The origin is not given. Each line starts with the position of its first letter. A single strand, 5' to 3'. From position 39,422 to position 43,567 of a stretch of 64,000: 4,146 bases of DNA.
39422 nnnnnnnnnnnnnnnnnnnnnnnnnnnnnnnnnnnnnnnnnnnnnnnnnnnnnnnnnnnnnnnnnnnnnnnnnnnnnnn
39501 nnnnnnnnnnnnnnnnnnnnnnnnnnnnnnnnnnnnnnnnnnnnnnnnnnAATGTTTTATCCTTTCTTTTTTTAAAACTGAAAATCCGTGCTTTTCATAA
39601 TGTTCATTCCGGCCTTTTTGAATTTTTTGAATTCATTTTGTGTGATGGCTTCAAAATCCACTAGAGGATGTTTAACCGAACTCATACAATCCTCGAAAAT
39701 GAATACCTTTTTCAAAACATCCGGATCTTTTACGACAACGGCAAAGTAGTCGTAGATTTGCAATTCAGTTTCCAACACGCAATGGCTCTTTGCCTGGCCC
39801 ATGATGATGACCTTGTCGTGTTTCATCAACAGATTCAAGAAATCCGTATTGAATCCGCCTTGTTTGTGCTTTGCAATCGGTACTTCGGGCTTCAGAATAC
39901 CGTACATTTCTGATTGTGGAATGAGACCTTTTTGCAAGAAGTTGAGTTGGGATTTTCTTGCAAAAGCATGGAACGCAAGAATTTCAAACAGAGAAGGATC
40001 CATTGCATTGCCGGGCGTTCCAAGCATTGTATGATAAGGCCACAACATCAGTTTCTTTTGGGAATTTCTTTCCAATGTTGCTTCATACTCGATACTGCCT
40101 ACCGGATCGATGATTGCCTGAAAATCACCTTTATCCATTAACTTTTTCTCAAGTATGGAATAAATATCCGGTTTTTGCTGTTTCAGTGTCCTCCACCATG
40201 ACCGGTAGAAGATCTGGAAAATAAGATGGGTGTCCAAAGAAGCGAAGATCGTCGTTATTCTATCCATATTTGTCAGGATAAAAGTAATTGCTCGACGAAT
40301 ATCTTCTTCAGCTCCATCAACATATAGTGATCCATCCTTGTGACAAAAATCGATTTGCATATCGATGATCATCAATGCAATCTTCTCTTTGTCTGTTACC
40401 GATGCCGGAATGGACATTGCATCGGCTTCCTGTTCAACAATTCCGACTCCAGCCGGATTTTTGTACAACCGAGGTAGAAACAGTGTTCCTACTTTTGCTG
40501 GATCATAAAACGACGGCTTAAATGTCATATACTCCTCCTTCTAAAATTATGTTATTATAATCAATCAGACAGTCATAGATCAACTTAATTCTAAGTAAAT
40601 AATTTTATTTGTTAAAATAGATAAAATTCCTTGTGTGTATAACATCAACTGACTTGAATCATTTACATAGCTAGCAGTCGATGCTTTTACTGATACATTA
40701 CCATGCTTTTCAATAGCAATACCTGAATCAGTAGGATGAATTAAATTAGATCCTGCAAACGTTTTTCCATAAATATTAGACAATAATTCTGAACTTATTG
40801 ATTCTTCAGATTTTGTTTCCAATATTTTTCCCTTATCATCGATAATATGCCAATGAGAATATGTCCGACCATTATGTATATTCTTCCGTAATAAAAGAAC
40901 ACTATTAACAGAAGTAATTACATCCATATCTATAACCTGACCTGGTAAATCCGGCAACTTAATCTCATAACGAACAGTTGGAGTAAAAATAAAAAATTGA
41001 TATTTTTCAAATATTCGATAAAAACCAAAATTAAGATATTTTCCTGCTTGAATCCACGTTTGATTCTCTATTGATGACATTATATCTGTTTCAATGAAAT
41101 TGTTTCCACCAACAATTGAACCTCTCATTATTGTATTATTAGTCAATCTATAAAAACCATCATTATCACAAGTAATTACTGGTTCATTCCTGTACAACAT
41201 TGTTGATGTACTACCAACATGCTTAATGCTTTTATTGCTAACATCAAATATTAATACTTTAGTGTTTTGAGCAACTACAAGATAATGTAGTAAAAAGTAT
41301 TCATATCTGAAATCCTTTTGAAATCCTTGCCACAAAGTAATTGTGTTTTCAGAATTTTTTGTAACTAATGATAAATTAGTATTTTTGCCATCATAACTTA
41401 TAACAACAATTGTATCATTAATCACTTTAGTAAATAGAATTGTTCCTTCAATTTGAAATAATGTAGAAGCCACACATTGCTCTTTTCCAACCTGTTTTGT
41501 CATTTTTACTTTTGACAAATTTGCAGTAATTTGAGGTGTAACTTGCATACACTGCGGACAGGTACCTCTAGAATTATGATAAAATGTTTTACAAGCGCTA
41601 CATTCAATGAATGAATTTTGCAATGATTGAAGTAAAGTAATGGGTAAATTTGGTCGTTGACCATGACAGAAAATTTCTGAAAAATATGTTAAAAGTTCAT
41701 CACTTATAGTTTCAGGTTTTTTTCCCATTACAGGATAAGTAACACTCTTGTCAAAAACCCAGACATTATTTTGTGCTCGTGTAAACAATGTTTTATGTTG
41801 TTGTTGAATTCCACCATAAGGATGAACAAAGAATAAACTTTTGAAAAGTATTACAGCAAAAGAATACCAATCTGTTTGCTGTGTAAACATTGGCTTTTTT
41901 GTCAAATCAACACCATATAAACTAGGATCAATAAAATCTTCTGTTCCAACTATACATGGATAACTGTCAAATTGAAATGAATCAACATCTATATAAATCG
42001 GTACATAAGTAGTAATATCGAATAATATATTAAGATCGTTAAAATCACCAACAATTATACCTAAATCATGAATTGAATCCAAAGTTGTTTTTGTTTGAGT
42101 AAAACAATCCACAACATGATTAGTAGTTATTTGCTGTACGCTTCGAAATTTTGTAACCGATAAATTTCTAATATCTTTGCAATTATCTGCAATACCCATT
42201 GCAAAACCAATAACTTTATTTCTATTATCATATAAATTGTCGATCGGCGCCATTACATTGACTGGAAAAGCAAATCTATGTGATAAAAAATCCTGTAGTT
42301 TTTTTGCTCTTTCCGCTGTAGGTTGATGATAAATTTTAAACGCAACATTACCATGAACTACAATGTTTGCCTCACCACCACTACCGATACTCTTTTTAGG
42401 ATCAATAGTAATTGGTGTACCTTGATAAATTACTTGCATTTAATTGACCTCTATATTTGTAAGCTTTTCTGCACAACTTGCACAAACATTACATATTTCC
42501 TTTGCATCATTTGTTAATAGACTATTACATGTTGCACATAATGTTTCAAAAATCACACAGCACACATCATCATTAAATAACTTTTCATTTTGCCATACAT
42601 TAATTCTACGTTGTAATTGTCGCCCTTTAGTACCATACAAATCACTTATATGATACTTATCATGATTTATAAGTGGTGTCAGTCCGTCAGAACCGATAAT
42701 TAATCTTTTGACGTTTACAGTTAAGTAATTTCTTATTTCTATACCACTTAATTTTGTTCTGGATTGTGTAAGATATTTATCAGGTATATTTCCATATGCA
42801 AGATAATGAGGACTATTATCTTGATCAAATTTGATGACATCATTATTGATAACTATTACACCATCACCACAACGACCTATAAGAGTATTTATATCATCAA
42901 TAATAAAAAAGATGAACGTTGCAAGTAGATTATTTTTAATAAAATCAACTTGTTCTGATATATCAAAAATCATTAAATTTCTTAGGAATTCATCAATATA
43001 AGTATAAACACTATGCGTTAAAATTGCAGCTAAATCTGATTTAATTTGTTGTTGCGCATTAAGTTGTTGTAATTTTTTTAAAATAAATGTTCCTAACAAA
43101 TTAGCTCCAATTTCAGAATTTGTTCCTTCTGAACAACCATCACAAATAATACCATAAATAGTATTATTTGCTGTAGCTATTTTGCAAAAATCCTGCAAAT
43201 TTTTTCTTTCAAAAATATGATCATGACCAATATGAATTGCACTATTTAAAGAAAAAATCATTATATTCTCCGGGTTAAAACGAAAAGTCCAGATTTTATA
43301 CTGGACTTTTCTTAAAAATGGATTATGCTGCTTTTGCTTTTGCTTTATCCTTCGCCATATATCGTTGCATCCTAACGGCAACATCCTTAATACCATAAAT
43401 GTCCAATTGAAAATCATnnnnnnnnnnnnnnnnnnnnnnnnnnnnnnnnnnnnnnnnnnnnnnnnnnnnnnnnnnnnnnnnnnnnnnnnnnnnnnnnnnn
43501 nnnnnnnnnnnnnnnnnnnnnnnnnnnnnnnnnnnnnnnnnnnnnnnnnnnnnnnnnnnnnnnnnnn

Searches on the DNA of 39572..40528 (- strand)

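Call 110: search_dna_similar(query=L024:9000-15000:+, collection=phages, mode=near, max_rows=10)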
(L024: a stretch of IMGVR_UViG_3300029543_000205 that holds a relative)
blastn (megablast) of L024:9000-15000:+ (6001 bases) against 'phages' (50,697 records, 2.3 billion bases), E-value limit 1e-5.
Records with a match: 1; places in all: 1; records where one place covers at least 80% of the query: 0.
Best place of each record, by identity: 95-99% 1.
By first word of the organism name: Bacteriophage 1.
By host as written in the record: - 1.
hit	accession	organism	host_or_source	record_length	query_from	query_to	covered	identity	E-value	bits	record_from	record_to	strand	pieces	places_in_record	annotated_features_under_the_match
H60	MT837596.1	Bacteriophage sp.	human fecal samples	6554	1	3732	62%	96.4%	0e+0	6139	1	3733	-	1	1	record has no annotation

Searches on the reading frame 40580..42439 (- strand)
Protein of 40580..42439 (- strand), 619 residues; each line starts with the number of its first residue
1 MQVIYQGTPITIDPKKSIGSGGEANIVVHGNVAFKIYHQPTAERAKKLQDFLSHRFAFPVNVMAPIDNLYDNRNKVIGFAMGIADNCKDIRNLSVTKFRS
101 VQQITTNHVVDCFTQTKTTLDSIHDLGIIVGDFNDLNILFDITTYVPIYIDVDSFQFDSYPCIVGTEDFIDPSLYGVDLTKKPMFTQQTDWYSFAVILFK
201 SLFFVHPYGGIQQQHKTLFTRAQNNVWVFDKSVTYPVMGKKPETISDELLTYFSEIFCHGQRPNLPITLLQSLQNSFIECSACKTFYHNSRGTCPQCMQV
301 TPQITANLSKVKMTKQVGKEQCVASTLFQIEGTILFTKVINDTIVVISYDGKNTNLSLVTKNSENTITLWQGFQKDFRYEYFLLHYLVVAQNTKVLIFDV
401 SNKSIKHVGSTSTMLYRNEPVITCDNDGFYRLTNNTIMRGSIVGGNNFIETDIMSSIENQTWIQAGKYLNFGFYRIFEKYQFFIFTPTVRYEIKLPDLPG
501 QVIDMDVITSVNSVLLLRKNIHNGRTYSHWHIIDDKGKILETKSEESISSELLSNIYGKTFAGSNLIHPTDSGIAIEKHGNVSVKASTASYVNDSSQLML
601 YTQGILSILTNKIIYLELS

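Call 6: search_protein_families(library=pfam, proteins=[window:40580-42439:-], max_evalue=0.01)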
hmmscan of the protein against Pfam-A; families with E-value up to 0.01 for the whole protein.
window:40580-42439:- (619 aa): 1 family
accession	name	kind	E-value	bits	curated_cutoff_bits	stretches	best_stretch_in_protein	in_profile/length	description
PF00069.31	Pkinase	-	1.5e-07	31.5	31.7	1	101-258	92-245/263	Protein kinase domain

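Call 60: search_protein_families(library=ncbifam, proteins=[window:40580-42439:-], max_evalue=0.01)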
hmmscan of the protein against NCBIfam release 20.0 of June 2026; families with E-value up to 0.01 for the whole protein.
window:40580-42439:- (619 aa): 0 families

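Call 81: search_protein_families(library=padloc, proteins=[window:40580-42439:-], max_evalue=0.001)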
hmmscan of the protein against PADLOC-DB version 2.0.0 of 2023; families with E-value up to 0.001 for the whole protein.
window:40580-42439:- (619 aa): 2 families
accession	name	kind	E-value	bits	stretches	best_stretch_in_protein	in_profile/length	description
PDLC04047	PD-T4-6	-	2.1e-05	21.7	1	100-224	104-227/327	-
PDLC04039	PD-T4-6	-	0.00029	18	1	103-210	110-217/458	-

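Call 101: search_solved_structures(query=window:40580-42439:-, max_evalue=0.1, show_alignments=1)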
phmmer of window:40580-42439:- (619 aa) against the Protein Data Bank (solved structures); distinct sequences matched with E-value up to 0.1: 16.
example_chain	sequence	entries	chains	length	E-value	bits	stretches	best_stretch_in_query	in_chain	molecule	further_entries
3ubd_A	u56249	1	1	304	5.4e-05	24.9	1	111-221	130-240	Ribosomal protein S6 kinase alpha-3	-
4el9_A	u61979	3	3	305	5.5e-05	24.9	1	111-221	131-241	Ribosomal protein S6 kinase alpha-3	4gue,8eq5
7opo_A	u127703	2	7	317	5.9e-05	24.8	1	111-221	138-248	Ribosomal protein S6 kinase alpha-3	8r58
8xfy_A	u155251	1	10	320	6.1e-05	24.8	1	111-221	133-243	Ribosomal protein S6 kinase alpha-3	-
4nus_A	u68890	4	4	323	6.2e-05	24.8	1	111-221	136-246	Ribosomal protein S6 kinase alpha-3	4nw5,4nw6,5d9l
3g51_A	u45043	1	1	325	6.3e-05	24.7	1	111-221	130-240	Ribosomal protein S6 kinase alpha-3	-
5d9k_A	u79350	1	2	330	6.5e-05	24.7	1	111-221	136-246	Ribosomal protein S6 kinase alpha-3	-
6g76_A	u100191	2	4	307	0.0022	19.6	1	113-213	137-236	Ribosomal protein S6 kinase alpha-6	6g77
6g78_A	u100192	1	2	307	0.003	19.2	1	113-213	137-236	Ribosomal protein S6 kinase alpha-6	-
2z7q_A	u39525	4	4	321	0.0079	17.8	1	113-223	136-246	Ribosomal protein S6 kinase alpha-1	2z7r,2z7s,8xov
1fot_A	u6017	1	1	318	0.016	16.8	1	117-208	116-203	CAMP-DEPENDENT PROTEIN KINASE TYPE 1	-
4aw2_A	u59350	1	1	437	0.043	15.4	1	118-208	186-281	SERINE/THREONINE-PROTEIN KINASE MRCK ALPHA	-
3qfv_A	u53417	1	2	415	0.08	14.5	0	119-208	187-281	CDC42BPB protein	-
4uak_A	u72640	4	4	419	0.081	14.5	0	119-208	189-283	Serine/threonine-protein kinase MRCK beta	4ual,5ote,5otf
3tku_A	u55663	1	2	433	0.085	14.4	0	119-208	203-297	Serine/threonine-protein kinase MRCK beta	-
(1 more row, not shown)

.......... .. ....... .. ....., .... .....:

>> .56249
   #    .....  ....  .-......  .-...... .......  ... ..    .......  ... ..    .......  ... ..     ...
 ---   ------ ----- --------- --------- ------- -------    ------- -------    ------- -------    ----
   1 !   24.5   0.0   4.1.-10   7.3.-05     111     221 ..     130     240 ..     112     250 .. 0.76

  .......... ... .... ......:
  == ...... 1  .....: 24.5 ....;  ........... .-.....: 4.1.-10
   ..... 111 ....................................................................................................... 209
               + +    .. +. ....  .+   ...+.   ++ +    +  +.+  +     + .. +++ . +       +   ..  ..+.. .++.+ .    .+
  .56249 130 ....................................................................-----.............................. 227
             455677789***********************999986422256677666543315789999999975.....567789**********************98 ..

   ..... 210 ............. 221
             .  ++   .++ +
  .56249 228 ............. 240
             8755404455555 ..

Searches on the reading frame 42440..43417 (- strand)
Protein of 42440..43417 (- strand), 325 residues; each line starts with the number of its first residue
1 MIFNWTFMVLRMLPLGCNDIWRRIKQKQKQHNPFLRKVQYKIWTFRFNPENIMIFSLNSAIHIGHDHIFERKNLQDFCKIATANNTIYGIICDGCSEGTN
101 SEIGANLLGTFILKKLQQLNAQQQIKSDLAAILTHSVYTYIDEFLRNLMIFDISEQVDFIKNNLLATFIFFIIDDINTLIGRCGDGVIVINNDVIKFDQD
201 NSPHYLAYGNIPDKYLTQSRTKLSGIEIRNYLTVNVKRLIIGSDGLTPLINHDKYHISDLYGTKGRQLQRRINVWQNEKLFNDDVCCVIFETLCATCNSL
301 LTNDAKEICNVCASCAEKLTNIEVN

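Call 16: search_protein_families(library=phrogs, proteins=[window:42440-43417:-], max_evalue=0.001)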
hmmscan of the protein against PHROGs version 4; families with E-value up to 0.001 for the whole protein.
window:42440-43417:- (325 aa): 0 families

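Call 26: search_protein_families(library=pfam, proteins=[window:42443-43417:-], max_evalue=0.01)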
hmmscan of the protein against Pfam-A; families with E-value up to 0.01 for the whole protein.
seq(325 aa): 1 family
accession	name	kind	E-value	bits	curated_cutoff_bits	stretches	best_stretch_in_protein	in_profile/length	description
PF13672.11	PP2C_2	-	3.4e-10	40.3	24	1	63-252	1-181/209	Protein phosphatase 2C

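Call 60: search_protein_families(library=ncbifam, proteins=[window:42440-43417:-], max_evalue=0.01)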
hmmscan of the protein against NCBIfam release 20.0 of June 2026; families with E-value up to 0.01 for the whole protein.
window:42440-43417:- (325 aa): 0 families

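Call 81: search_protein_families(library=padloc, proteins=[window:42440-43417:-], max_evalue=0.001)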
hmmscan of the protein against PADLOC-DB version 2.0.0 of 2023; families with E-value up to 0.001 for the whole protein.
window:42440-43417:- (325 aa): 0 families
